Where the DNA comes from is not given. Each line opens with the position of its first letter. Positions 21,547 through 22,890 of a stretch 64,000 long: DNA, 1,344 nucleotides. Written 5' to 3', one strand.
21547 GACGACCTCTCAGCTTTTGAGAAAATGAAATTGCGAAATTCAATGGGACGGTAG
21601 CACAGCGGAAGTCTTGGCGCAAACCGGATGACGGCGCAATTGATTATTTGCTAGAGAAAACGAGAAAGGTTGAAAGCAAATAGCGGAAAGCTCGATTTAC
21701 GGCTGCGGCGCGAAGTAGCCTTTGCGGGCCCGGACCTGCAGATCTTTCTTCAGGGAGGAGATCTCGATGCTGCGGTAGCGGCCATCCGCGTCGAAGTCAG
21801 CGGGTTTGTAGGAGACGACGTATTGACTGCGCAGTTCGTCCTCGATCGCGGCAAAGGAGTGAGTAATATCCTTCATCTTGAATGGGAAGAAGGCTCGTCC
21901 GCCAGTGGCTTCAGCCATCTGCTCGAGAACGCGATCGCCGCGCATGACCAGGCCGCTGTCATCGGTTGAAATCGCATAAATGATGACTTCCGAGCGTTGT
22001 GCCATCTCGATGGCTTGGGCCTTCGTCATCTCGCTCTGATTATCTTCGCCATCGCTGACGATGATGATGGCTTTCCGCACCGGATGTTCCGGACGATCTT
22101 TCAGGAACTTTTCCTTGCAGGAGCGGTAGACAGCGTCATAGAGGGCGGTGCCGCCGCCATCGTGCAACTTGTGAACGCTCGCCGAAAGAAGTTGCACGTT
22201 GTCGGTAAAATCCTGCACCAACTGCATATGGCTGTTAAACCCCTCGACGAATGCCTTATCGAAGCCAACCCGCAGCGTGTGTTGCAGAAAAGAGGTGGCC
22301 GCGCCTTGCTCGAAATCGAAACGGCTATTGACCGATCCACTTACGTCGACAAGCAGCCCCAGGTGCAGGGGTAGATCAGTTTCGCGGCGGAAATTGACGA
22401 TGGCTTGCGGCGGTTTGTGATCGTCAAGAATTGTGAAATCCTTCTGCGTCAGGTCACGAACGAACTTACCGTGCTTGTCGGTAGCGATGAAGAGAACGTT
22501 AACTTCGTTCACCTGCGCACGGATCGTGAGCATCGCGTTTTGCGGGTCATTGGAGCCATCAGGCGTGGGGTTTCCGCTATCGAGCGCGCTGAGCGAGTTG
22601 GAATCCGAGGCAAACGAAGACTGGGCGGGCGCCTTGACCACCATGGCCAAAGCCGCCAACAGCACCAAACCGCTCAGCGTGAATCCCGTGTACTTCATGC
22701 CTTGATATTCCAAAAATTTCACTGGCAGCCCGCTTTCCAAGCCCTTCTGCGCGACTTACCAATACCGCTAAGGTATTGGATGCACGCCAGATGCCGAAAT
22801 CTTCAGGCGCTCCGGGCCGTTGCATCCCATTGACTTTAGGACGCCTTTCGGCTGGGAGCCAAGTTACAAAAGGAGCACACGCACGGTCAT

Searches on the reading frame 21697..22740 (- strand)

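Call 83: search_protein_families(library=pfam, proteins=[window:21697-22740:-], max_evalue=0.00001)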
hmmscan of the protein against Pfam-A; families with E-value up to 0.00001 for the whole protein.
window:21697-22740:- (347 aa): 2 families
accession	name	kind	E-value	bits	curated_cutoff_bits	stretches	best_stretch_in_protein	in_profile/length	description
PF13519.12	VWA_2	-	1.1e-07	32.9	27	1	129-232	3-107/107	von Willebrand factor type A domain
PF00092.34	VWA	-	2.6e-06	28.2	23.8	1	129-293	4-166/174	von Willebrand factor type A domain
